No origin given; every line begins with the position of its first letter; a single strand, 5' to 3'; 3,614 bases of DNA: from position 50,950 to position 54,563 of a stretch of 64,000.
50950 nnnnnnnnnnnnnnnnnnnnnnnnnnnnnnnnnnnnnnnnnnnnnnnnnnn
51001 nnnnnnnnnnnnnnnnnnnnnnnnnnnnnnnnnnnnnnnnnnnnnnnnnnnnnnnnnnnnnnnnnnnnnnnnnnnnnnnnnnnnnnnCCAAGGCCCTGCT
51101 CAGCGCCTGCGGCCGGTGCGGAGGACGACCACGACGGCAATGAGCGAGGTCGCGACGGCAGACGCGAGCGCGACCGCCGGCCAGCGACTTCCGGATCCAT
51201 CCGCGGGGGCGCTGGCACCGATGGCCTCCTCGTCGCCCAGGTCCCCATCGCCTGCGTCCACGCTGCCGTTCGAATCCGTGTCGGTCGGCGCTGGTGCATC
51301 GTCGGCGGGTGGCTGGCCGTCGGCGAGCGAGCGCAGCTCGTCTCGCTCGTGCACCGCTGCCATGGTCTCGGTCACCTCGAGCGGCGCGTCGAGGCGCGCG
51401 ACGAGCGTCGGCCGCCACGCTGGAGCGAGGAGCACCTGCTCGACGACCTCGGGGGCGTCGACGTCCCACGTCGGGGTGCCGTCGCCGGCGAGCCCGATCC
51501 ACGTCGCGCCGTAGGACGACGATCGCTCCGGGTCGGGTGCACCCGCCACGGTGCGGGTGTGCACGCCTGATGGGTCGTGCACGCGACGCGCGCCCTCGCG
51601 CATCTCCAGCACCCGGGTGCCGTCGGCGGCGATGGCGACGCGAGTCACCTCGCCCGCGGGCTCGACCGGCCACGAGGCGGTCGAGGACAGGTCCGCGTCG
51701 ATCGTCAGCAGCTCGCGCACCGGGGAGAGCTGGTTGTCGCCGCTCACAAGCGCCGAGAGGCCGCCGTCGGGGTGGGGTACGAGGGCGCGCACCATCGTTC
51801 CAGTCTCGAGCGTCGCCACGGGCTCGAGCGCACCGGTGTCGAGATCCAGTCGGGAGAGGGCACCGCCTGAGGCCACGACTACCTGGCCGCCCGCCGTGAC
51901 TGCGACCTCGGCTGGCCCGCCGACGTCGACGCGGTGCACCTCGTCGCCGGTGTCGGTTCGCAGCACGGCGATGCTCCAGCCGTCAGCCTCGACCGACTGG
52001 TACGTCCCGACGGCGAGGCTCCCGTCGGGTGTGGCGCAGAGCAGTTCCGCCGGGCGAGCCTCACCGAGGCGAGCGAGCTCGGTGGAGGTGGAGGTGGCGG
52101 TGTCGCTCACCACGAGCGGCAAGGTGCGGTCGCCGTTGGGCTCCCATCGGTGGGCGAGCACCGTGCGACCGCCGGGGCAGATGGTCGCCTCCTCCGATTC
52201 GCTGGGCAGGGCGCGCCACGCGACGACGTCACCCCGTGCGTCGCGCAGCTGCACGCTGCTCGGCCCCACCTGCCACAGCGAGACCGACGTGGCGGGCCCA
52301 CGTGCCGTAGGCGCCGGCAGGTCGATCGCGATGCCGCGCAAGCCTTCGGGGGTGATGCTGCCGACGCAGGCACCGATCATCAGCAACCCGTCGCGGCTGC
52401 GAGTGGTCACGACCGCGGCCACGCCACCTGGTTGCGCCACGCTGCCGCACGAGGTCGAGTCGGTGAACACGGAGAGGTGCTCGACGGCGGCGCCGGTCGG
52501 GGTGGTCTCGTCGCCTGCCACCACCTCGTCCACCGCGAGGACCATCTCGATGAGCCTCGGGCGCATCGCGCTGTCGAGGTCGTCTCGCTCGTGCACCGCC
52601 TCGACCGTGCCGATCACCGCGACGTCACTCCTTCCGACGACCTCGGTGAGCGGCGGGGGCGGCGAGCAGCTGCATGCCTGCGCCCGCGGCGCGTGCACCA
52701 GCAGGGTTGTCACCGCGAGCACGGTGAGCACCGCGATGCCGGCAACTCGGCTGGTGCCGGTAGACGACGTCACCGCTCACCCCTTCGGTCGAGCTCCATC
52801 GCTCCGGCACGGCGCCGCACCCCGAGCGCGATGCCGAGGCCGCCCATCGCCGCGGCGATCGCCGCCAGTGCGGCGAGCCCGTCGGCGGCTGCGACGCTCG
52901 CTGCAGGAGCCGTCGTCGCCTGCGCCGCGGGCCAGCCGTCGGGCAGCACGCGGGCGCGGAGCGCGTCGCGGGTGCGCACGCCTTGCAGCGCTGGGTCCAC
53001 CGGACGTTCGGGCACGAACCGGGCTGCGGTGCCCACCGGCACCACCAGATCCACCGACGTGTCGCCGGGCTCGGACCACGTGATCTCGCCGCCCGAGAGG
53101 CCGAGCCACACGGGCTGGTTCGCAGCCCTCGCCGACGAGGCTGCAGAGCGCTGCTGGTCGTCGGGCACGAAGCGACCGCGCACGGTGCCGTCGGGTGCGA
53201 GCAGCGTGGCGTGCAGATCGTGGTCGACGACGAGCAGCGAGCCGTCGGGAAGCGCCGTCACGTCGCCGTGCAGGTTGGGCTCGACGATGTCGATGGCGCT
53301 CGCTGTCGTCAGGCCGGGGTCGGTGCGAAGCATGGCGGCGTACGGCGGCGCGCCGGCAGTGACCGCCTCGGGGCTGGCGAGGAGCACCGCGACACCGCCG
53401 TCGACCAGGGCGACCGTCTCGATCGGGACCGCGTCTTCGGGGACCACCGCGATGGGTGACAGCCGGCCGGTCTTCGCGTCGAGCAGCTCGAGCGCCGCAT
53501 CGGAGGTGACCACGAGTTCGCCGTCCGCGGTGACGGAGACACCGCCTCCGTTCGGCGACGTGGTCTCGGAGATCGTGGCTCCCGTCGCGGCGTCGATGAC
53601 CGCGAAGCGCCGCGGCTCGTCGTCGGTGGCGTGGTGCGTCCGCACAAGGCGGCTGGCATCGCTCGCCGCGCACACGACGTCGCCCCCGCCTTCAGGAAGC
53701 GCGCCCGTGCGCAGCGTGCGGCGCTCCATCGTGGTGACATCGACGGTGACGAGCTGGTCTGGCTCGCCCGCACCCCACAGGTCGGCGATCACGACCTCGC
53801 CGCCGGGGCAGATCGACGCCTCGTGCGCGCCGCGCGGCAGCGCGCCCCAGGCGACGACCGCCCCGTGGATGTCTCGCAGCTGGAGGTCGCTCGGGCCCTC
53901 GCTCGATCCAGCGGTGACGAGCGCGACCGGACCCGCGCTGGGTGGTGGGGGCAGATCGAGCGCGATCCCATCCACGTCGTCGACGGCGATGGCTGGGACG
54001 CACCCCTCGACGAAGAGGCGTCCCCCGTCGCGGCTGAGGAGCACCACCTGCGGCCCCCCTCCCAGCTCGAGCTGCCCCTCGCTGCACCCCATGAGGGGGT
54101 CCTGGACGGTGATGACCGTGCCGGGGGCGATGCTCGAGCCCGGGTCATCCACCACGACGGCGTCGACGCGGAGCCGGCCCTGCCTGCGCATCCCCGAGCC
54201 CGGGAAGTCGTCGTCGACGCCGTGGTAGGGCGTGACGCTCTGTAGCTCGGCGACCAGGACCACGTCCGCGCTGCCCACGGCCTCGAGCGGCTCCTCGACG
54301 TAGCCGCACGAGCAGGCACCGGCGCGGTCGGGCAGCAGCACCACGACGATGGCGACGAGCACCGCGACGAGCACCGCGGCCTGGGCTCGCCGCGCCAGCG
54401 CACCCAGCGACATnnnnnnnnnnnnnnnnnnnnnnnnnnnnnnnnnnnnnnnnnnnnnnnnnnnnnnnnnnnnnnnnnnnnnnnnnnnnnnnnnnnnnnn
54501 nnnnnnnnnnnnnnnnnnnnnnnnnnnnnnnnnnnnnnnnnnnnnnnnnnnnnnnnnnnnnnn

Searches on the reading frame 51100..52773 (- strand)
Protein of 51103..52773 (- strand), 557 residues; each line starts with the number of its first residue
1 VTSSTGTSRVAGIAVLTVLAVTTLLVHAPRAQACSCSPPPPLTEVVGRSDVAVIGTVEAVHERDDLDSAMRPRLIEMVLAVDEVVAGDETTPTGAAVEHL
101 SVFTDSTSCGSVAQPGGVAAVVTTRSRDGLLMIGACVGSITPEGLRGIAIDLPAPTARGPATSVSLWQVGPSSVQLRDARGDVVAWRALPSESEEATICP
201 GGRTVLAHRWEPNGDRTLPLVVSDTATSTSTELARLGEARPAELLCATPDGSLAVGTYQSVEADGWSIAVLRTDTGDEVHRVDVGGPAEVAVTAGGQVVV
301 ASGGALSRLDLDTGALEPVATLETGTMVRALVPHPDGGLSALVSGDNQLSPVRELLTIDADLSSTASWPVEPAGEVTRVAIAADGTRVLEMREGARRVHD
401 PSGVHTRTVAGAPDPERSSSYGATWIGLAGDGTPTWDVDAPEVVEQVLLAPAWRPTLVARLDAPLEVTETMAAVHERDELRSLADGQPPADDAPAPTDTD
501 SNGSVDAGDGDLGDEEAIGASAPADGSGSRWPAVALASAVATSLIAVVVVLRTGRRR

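Call 5: search_protein_families(library=pfam, proteins=[window:51103-52773:-], max_evalue=1)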
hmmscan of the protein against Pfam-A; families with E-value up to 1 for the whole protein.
window:51103-52773:- (557 aa): 1 family
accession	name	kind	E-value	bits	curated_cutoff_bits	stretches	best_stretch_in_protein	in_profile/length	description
PF00965.23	TIMP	-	0.025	14.8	23.1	1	32-136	1-107/183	Tissue inhibitor of metalloproteinase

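Call 6: search_protein_families(library=ncbifam, proteins=[window:51103-52773:-], max_evalue=1)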
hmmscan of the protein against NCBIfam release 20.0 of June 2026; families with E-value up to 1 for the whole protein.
window:51103-52773:- (557 aa): 0 families

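Call 19: list_cluster_members(proteins=[P0001, P0002, window:51103-52773:-, window:52773-54365:-])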
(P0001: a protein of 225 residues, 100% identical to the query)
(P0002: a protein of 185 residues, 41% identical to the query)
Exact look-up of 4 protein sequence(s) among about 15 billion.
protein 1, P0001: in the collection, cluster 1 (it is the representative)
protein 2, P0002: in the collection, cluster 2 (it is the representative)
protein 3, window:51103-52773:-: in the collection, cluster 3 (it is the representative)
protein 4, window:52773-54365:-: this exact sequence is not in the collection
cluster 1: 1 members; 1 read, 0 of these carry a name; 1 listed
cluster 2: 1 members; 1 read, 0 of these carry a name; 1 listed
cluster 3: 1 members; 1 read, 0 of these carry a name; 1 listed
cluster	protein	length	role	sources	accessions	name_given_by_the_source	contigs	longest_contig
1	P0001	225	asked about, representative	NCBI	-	-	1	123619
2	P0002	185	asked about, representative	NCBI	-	-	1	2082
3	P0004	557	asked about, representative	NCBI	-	-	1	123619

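Call 77: predict_structure(alignment_id=A7)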
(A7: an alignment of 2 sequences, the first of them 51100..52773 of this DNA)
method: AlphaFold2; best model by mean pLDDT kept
length: 557 residues; sequences in the alignment: 2
mean_pLDDT: 46.1   pTM: 0.40
mean pLDDT of the five models: 46.1, 45.0, 44.5, 40.4, 38.8
residues with pLDDT >= 90: 7; 70-90: 104; 50-70: 83; < 50: 363
segments of 3 or more residues with pLDDT < 50: 1-6, 28-54, 62-244, 411-546, 554-557
pLDDT, mean of each block of 10 residues (from residue 1): 46 68 54 24 27 46 38 40 39 30 34 39 35 31 23 23 31 38 36 33 30 27 26 37 54 68 72 72 78 78 85 88 75 73 69 78 76 60 66 69 68 33 39 41 24 22 23 27 29 30 32 36 32 35 49 45
secondary structure, 60 per line:
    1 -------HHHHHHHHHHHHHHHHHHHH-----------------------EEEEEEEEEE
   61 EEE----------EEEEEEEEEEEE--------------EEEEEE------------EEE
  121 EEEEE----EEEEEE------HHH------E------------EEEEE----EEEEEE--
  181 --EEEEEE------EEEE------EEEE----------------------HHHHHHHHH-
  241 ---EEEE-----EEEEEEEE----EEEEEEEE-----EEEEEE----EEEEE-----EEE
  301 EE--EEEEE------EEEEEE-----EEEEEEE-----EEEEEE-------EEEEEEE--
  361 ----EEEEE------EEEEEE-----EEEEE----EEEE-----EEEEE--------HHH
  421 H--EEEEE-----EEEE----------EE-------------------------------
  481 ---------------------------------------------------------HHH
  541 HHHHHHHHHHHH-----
elements in order: H8-27 E51-63 E74-85 E100-105 E118-125 E130-135 E164-168 E173-178 E183-188 E195-198 E205-208 H231-239 E244-247 E253-260 E265-272 E278-283 E288-292 E298-302 E305-309 E316-321 E327-333 E339-344 E352-358 E365-369 E376-381 E387-391 E396-399 E405-409 H418-421 E424-428 E434-437 H538-552

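Call 80: fold_search(model_id=the predicted structure, library=pdb)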
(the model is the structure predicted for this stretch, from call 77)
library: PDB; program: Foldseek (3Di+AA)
matches with E <= 10: 1612; with E <= 0.001: 981
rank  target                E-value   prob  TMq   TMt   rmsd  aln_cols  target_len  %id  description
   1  9e78_0L               1.3e-08  1.00  0.27  0.25  15.8       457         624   13  48-nm repeat of the Leishmania tarentolae doublet microtubule (released 2025-03-12)
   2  6tjh_A                2.7e-08  1.00  0.29  0.42  15.0       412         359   15  Crystal structure of the computationally designed Cake9 protein (released 2020-05-06)
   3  9bln_U                2.8e-08  1.00  0.26  0.26  17.7       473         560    9  The structure of human Pdcd4 bound to the 40S-eIF4A-eIF3-eIF1 complex (released 2024-09-04)
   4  6tjg                  6.1e-08  1.00  0.28  0.46  15.0       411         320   14  Crystal structure of the computationally designed Cake8 protein (released 2020-05-06)
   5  2ce8_A                7.6e-08  1.00  0.27  0.41  20.4       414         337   11  An EH1 peptide bound to the Groucho-TLE WD40 domain. (released 2006-06-14)
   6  9d5n_CH               7.6e-08  1.00  0.27  0.25  15.7       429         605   13  48-nm doublet microtubule from Trichomonas vaginalis strain G3 (released 2025-05-14)
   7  5cvn_A                8.8e-08  1.00  0.18  0.20  21.9       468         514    9  WDR48 (2-580):USP46~ubiquitin ternary complex (released 2015-10-07)
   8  4h5j_A                9.8e-08  1.00  0.27  0.42  16.3       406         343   11  Crystal Structure of the Guanine Nucleotide Exchange Factor Sec12 (P64 form) (released 2012-11-07)
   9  8c6j_J                1.0e-07  1.00  0.27  0.39  13.1       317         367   15  Human spliceosomal PM5 C* complex (released 2023-07-12)
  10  6rtd_B                1.3e-07  1.00  0.25  0.29  19.4       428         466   15  Dihydro-heme d1 dehydrogenase NirN in complex with DHE (released 2019-06-19)
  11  8gg8_B                1.5e-07  1.00  0.27  0.42   9.4       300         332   11  CryoEM structure of beta-2-adrenergic receptor in complex with GTP-bound Gs heterotrimer (transition intermediate #14  (released 2024-03-06)
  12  8prj                  2.9e-07  1.00  0.28  0.45  17.3       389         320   14  The structure of v31Bagel8 (released 2024-07-24)
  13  8a9j_E                2.9e-07  1.00  0.18  0.17  21.7       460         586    9  Cryo-EM structure of USP1-UAF1 bound to FANCI and mono-ubiquitinated FANCD2 without ML323 (consensus reconstruction) (released 2022-10-12)
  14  5xjc_T                3.1e-07  1.00  0.28  0.45   9.0       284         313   14  Cryo-EM structure of the human spliceosome just prior to exon ligation at 3.6 angstrom (released 2017-07-05)
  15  6zqd_UU               3.1e-07  1.00  0.29  0.20  13.8       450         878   12  Cryo-EM structure of the 90S pre-ribosome from Saccharomyces cerevisiae, state Post-A1 (released 2020-09-23)
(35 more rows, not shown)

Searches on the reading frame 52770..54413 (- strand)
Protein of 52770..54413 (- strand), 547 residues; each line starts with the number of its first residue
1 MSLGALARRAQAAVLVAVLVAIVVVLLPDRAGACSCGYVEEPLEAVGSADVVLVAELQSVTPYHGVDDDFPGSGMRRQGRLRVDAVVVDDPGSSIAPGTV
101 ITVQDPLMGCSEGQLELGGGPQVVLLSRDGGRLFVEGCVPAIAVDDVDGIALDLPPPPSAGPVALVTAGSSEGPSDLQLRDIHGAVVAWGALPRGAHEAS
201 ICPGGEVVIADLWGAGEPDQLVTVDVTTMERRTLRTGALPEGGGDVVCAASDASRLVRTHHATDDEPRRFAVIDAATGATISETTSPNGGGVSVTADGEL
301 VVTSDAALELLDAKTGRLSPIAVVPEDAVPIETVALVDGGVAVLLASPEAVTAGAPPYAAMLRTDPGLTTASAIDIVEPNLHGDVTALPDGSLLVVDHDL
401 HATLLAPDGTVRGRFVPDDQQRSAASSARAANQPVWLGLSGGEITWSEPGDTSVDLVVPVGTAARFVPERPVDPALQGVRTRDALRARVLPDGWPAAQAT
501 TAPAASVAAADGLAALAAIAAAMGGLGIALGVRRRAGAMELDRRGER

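Call 5: search_protein_families(library=pfam, proteins=[window:52773-54365:-], max_evalue=1)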
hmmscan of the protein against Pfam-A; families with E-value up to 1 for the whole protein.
window:52773-54365:- (531 aa): 6 families
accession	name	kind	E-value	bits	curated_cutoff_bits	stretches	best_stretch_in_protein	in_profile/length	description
PF13360.13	PQQ_2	-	0.027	14.6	27.6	2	256-308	7-61/233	Outer membrane protein assembly factor BamB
PF08450.18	SGL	-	0.12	12.3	26.3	1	254-313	24-83/246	SMP-30/Gluconolactonase/LRE-like region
PF23374.1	Fn3_arc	-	0.18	12.3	28.9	0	243-285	13-57/78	Archaeal fibronectin-III type-like domain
PF07681.17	DoxX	-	0.3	12.2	23.6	1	483-523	30-70/85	DoxX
PF01436.27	NHL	-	0.34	11.5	20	0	184-195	8-19/28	NHL repeat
PF05694.17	SBP56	-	0.35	10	34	1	98-120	361-383/453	56kDa selenium binding protein (SBP56)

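Call 6: search_protein_families(library=ncbifam, proteins=[window:52773-54365:-], max_evalue=1)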
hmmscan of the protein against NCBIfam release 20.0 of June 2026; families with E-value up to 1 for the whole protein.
window:52773-54365:- (531 aa): 0 families

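Call 51: search_protein_families(library=pfam, proteins=[window:52770-54413:-], max_evalue=0.1)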
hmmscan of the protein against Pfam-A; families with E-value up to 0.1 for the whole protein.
window:52770-54413:- (547 aa): 1 family
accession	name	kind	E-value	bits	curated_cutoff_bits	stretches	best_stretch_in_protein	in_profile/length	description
PF13360.13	PQQ_2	-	0.029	14.5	27.6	1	272-324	7-61/233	Outer membrane protein assembly factor BamB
